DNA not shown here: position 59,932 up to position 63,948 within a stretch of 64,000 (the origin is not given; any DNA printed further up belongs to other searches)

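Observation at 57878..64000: MacB-type ABC export operon with two different membrane-fusion adaptors in a presumably monoderm host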

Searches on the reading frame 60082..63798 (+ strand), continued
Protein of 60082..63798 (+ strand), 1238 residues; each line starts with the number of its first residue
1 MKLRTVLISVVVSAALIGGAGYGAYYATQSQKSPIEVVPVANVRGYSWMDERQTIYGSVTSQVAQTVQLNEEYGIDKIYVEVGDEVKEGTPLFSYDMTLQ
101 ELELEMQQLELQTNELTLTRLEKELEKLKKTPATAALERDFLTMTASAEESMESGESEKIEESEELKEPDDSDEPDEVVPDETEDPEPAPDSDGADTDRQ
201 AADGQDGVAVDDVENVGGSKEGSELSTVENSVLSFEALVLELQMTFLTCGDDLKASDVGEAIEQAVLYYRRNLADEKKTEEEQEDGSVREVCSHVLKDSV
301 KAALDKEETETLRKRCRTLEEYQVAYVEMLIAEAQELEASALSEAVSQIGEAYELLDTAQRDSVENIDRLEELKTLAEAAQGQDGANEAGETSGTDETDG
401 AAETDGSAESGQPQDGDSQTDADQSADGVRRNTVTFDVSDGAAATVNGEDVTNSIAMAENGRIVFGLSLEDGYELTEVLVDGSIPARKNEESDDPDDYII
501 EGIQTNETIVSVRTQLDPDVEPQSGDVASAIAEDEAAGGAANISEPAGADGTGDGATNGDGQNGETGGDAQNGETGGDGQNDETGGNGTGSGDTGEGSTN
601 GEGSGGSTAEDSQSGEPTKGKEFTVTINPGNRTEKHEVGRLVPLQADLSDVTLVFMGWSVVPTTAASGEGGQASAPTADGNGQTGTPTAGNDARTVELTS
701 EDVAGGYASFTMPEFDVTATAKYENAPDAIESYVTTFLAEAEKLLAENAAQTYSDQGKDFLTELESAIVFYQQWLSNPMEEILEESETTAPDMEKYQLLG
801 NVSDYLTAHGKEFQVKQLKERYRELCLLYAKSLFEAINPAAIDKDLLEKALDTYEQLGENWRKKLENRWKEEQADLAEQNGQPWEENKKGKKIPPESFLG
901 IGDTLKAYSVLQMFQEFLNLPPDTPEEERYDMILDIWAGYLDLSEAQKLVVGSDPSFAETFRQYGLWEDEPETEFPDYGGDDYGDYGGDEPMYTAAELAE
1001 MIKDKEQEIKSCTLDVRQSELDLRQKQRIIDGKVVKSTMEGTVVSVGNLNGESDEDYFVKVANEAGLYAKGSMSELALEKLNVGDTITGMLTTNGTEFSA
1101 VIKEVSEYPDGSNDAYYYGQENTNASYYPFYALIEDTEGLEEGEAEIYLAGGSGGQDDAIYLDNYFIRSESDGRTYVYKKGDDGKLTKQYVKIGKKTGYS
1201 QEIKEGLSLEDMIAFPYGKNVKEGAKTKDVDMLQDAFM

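Call 56: find_homologous_proteins(query=L071:7966-9735:+)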
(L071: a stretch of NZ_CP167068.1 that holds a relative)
Query L071:7966-9735:+ (590 aa): 392 proteins with E <= 0.001 among 8000 candidates; the best 120 are listed.
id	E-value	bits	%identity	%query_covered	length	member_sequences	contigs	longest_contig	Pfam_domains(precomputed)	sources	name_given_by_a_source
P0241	0.0e+0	1208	93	100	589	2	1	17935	PF25984.1,PF25989.1,PF00364.29,PF25990.1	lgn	-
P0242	1.3e-284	964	72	100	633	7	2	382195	PF25984.1,PF25989.1,PF25990.1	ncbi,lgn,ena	-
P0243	8.5e-282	954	72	100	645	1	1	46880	PF25984.1,PF25989.1,PF25990.1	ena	-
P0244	3.2e-212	725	56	100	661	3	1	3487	PF25984.1,PF25990.1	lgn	-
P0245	7.0e-208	710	55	100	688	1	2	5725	PF25984.1,PF25990.1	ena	-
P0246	2.4e-197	675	54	99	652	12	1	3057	PF25984.1,PF25989.1,PF25990.1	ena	-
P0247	9.0e-167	574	48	100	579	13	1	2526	PF25984.1,PF25990.1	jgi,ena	-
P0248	7.5e-165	568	47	100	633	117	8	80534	PF25984.1,PF25990.1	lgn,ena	-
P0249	2.2e-164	567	48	100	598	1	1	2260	PF25984.1,PF25990.1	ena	-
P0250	2.4e-156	540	47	62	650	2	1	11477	PF25984.1,PF25990.1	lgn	-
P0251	5.6e-156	539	46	100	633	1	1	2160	PF25984.1,PF25990.1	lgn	-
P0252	6.2e-129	450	42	99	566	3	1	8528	PF25984.1,PF25990.1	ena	-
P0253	1.1e-127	445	45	55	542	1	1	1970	PF25984.1,PF25990.1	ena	-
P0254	5.4e-127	443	41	99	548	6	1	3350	PF25984.1,PF25990.1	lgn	-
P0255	1.0e-126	442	41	99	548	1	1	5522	PF25984.1,PF25990.1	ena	-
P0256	1.1e-126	442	41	99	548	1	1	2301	PF25984.1,PF25990.1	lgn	-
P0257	5.5e-126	440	41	99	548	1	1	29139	PF25984.1,PF25990.1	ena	-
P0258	6.8e-121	423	34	99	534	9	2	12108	PF25984.1,PF25990.1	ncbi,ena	-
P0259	1.4e-120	422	39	99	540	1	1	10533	PF25984.1,PF25990.1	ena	-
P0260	4.1e-119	417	42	99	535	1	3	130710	PF25984.1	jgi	-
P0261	6.3e-118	413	55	19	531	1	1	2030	PF25984.1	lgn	-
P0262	7.5e-117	410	40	97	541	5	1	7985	PF25984.1,PF25989.1,PF25990.1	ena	-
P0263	4.7e-115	404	40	99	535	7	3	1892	PF25984.1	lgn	-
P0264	8.4e-115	403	42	61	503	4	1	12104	PF25984.1,PF25989.1,PF25990.1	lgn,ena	-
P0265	2.5e-114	401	39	99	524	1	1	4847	PF25984.1,PF25990.1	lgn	-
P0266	7.9e-114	400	42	61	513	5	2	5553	PF25984.1,PF25990.1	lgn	-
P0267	9.9e-114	399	41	61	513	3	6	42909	PF25984.1,PF25990.1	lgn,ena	-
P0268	1.8e-113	399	41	61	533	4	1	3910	PF25984.1,PF25990.1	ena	-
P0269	4.9e-111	390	39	99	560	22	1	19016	PF25984.1,PF25935.1,PF25990.1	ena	-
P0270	1.5e-108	382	35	100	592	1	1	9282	PF25984.1,PF25935.1,PF25990.1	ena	-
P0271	1.5e-108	382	35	100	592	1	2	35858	PF25984.1,PF25990.1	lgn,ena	-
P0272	4.7e-108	381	37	99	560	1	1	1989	PF25984.1,PF25990.1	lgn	-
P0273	8.1e-108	380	35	100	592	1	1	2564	PF25984.1,PF25935.1,PF25990.1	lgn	-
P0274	1.6e-107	379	39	99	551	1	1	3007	PF25984.1,PF25990.1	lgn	-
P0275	1.9e-106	375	48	42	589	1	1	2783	PF25984.1,PF25990.1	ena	-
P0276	3.9e-106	374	37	60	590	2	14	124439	PF25984.1,PF25990.1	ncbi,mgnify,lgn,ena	mgnify:FL=1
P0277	1.1e-105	373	37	99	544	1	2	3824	PF25984.1,PF25990.1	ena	-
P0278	1.7e-105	372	48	42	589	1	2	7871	PF25984.1,PF25990.1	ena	-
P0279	3.2e-105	371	36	62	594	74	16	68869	PF25984.1,PF25990.1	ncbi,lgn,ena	-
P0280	3.7e-105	371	37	99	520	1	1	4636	PF25984.1,PF25990.1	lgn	-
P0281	5.3e-105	371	47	42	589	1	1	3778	PF25984.1,PF25990.1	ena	-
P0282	2.8e-104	368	39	96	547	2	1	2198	PF25984.1,PF25990.1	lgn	-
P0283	3.2e-104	368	38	61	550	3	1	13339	PF25984.1,PF25989.1,PF25990.1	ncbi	-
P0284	1.3e-103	366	49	42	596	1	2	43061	PF25984.1,PF25990.1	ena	-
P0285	4.3e-103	364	38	61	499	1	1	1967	PF25984.1,PF25990.1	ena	-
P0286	4.5e-103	364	34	100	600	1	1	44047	PF25984.1,PF25990.1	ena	-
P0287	5.1e-103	364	38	99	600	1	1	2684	PF25984.1,PF25990.1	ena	-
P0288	5.6e-103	364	39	99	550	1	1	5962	PF25984.1,PF25990.1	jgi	-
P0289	7.7e-103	363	46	42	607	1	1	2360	PF25984.1,PF25990.1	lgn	-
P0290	1.1e-102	363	45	43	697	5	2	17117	PF25984.1,PF25990.1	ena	-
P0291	1.4e-102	363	41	61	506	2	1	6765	PF25984.1,PF25990.1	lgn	-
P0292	1.6e-102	362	37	99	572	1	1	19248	PF25984.1,PF25990.1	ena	-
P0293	1.7e-102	362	39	99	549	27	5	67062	PF25984.1,PF25990.1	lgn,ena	-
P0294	1.9e-102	362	47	42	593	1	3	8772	PF25984.1,PF25990.1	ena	-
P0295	4.3e-102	361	49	42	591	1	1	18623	PF25984.1,PF25990.1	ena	-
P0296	5.0e-102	361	37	97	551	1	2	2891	PF25984.1,PF25990.1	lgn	-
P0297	6.4e-102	360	49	42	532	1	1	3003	PF25984.1,PF25990.1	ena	-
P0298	7.0e-102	360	38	61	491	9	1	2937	PF25984.1,PF25990.1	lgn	-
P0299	2.7e-101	358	37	99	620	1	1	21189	PF25984.1,PF25935.1,PF25990.1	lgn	-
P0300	3.0e-101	358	45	43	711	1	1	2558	PF25984.1,PF25990.1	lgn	-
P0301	5.5e-101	357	43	46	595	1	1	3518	PF25984.1,PF25990.1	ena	-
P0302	6.0e-101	357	37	99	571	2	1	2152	PF25984.1,PF25990.1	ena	-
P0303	6.2e-101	357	39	60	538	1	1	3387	PF25984.1,PF25990.1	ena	-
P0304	7.4e-101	357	46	43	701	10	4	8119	PF25984.1,PF25990.1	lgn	-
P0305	1.1e-100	356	48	43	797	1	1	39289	PF25984.1,PF25990.1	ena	-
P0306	1.3e-100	356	48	43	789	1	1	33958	PF25984.1,PF25990.1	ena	-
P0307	1.4e-100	356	37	99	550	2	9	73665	PF25984.1,PF25990.1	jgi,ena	-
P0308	4.5e-100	354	38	99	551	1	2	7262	PF25984.1,PF25990.1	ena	-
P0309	1.3e-99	353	37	99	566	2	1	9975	PF25984.1,PF25990.1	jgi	-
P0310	2.0e-99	352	48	42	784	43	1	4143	PF25984.1,PF25990.1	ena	-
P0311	2.5e-99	352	38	63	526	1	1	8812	PF25984.1,PF25990.1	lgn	-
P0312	2.9e-99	352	51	42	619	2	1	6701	PF25984.1,PF25990.1,PF25967.1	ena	-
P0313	6.5e-99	350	48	42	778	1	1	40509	PF25984.1,PF25990.1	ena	-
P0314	1.1e-98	350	47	42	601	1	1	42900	PF25984.1,PF25990.1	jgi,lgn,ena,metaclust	metaclust:\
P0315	1.4e-98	349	46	55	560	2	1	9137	PF25984.1,PF01551.30,PF25990.1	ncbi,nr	ncbi:MAG: HlyD family efflux transporter periplasmic adaptor subunit [Oscillospiraceae bacterium]|nr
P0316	2.0e-98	349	47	42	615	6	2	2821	PF25984.1,PF25990.1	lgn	-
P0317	2.2e-98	349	46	42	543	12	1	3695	PF25984.1,PF25990.1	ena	-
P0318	4.4e-98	348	46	42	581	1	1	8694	PF25984.1,PF25990.1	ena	-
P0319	4.7e-98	348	42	51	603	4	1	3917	PF25984.1,PF25990.1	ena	-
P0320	6.3e-98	347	43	51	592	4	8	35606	PF25984.1,PF25990.1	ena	-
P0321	6.8e-98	347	48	59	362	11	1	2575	PF25990.1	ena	-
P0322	9.0e-98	347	49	42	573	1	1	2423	PF25984.1,PF25990.1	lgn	-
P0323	1.5e-97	346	34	98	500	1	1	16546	PF25984.1,PF25990.1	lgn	-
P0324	1.8e-97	346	47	42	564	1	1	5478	PF25984.1,PF25935.1,PF25990.1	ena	-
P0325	1.8e-97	346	37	97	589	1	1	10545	PF25984.1,PF25990.1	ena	-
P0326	3.5e-97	345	45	42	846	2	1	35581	PF25984.1,PF25990.1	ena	-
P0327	3.6e-97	345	34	99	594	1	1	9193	PF25984.1,PF25990.1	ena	-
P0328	6.6e-97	344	40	60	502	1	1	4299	PF25984.1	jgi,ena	-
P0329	7.7e-97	344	37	65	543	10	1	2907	PF25984.1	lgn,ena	-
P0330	9.7e-97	343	35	99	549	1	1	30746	PF25984.1,PF25990.1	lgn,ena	-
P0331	2.0e-96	342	40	54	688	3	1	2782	PF25990.1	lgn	-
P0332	4.0e-96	341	35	61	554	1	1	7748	PF25984.1,PF25935.1,PF25990.1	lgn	-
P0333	1.1e-95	340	43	44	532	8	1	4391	PF25984.1,PF25990.1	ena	-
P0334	2.2e-95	339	49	42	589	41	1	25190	PF25984.1,PF25990.1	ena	-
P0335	2.9e-95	338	35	99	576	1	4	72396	PF25984.1,PF25990.1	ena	-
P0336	3.3e-95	338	35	99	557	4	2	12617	PF25984.1,PF25990.1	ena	-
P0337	4.1e-95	338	46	42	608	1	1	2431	PF25984.1,PF25990.1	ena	-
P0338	6.6e-95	337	36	95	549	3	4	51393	PF25984.1,PF25990.1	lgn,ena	-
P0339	2.1e-94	336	34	95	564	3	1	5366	PF25984.1,PF25989.1,PF25990.1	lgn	-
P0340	2.2e-94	335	42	42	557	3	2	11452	PF25984.1,PF25990.1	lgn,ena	-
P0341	3.8e-94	335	46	42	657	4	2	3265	PF25984.1,PF25990.1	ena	-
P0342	5.1e-94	334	35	99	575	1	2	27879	PF25984.1,PF25990.1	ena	-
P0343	5.9e-94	334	37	61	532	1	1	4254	PF25984.1,PF25990.1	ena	-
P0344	8.4e-94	334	47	42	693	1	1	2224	PF25984.1,PF25990.1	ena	-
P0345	1.4e-93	333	36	95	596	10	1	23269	PF25984.1,PF25990.1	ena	-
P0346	1.6e-93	333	45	42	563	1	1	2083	PF25984.1,PF25990.1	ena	-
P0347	2.0e-93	332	47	42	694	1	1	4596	PF25984.1,PF25990.1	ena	-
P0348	2.2e-93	332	47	42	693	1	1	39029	PF25984.1,PF25990.1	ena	-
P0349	4.7e-93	331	46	45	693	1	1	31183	PF25984.1,PF25990.1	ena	-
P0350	5.1e-93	331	45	42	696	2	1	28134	PF25984.1,PF25990.1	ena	-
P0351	5.4e-93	331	46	42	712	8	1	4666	PF25984.1,PF25990.1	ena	-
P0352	7.0e-93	331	47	42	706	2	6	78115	PF25990.1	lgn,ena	-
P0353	1.1e-92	330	36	98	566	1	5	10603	PF25984.1,PF25990.1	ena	-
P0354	1.5e-92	329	47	42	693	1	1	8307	PF25984.1,PF25990.1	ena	-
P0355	1.8e-92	329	46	42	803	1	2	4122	PF25984.1,PF25990.1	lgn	-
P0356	1.8e-92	329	47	42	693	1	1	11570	PF25984.1,PF25990.1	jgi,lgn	-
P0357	5.0e-92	328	47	42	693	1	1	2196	PF25984.1,PF25990.1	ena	-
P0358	5.7e-92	328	37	98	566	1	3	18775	PF25984.1,PF25990.1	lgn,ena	-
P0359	5.7e-92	328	53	18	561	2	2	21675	PF25984.1,PF25990.1,PF05887.17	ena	-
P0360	5.7e-92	328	45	45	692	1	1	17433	PF25984.1,PF25990.1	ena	-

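Call 57: find_encoding_contigs(protein=P0276, flank=5000, max_places=1)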
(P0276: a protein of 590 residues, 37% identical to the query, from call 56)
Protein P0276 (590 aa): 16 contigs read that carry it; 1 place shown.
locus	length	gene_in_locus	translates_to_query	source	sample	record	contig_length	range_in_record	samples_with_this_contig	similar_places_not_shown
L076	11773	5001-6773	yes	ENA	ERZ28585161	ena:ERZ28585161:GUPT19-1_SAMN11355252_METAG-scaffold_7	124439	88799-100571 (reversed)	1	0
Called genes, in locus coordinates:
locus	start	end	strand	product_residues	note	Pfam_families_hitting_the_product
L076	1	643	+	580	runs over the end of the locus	PF03485:Arg_tRNA_synt_N, PF00750:tRNA-synt_1d, PF05746:DALR_1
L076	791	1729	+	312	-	-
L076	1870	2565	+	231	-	PF11188:DUF2975 (weak)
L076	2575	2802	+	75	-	PF01381:HTH_3, PF13443:HTH_26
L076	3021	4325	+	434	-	PF25984:BSH_YknX (weak), PF25990:Beta-barrel_YknX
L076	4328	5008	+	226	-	PF00005:ABC_tran, PF02463:SMC_N (faint)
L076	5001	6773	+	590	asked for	PF25984:BSH_YknX, PF25990:Beta-barrel_YknX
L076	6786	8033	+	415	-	PF12704:MacB_PCD, PF02687:FtsX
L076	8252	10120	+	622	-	PF02922:CBM_48, PF22019:GlgB_N, PF00128:Alpha-amylase, PF02806:Alpha-amylase_C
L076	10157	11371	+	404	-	PF00483:NTP_transferase, PF00132:Hexapep (faint), PF24894:Hexapep_GlmU, PF25087:GMPPB_C, PF25084:LbH_EIF2B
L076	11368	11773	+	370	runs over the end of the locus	PF00483:NTP_transferase, PF24894:Hexapep_GlmU, PF25084:LbH_EIF2B (weak)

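Call 58: find_encoding_contigs(protein=P0260, flank=5000, max_places=1)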
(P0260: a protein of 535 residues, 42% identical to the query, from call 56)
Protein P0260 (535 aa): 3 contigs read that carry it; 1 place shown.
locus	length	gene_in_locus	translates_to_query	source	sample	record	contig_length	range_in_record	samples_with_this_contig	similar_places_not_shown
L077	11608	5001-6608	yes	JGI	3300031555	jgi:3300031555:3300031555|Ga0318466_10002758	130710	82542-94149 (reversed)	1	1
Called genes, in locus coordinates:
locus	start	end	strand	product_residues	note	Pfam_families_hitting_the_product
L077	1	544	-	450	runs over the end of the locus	PF02812:ELFV_dehydrog_N, PF00208:ELFV_dehydrog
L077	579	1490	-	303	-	PF00389:2-Hacid_dh, PF02826:2-Hacid_dh_C, PF00670:AdoHcyase_NAD (weak)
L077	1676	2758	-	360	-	PF00266:Aminotran_5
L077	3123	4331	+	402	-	PF25984:BSH_YknX, PF25990:Beta-barrel_YknX (weak)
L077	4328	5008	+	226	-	PF00005:ABC_tran, PF02463:SMC_N (faint), PF13304:AAA_21 (faint)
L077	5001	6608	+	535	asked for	PF25984:BSH_YknX (weak)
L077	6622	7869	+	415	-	PF12704:MacB_PCD, PF02687:FtsX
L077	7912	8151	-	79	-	-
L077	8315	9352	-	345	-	PF01790:LGT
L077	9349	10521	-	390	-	PF09992:NAGPA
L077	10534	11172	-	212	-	-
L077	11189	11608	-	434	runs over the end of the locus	PF13354:Beta-lactamase2 (faint), PF01988:VIT1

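Call 59: find_encoding_contigs(protein=P0352, flank=5000, max_places=1)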
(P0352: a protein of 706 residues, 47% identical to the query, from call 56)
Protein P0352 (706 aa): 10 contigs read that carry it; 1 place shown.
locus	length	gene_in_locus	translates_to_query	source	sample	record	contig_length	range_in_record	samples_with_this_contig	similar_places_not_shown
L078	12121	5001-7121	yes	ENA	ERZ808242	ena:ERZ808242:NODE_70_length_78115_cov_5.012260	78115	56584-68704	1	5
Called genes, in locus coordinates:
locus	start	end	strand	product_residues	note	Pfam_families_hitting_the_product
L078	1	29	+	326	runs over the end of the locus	PF06541:ABC_trans_CmpB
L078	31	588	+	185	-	PF28549:NDPSase_N, PF00293:NUDIX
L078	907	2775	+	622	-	PF13522:GATase_6, PF13537:GATase_7, PF01380:SIS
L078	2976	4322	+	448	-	-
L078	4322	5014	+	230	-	PF02463:SMC_N (faint), PF00005:ABC_tran, PF13304:AAA_21 (faint)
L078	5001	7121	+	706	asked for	PF25990:Beta-barrel_YknX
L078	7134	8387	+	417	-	PF12704:MacB_PCD, PF02687:FtsX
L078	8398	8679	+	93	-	-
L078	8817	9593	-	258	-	PF01678:DAP_epimerase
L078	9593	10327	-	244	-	PF01113:DapB_N, PF05173:DapB_C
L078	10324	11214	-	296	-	PF00701:DHDPS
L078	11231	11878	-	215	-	PF09365:DUF2461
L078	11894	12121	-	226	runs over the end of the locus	PF00149:Metallophos, PF12850:Metallophos_2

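Call 60: find_encoding_contigs(protein=P0315, flank=5000, max_places=1)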
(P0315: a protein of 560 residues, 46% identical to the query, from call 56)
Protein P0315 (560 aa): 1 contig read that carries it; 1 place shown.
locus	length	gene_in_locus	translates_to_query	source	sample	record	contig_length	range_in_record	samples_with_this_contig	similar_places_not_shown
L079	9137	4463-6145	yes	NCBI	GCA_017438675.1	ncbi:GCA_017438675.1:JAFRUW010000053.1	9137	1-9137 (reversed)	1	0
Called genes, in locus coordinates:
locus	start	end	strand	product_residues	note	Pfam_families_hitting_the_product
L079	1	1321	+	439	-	PF05872:HerA_C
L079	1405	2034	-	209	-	PF07486:Hydrolase_2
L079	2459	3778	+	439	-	PF25984:BSH_YknX, PF25990:Beta-barrel_YknX (weak)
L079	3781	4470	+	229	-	PF00005:ABC_tran, PF02463:SMC_N (faint), PF13304:AAA_21 (faint)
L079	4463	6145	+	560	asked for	PF01551:Peptidase_M23 (faint), PF25984:BSH_YknX (weak), PF25990:Beta-barrel_YknX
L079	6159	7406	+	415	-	PF12704:MacB_PCD, PF02687:FtsX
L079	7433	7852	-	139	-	-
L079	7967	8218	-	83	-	PF21645:FakA-like_M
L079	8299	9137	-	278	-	PF00696:AA_kinase, PF01842:ACT, PF22468:ACT_9, PF13840:ACT_7, PF22468:ACT_9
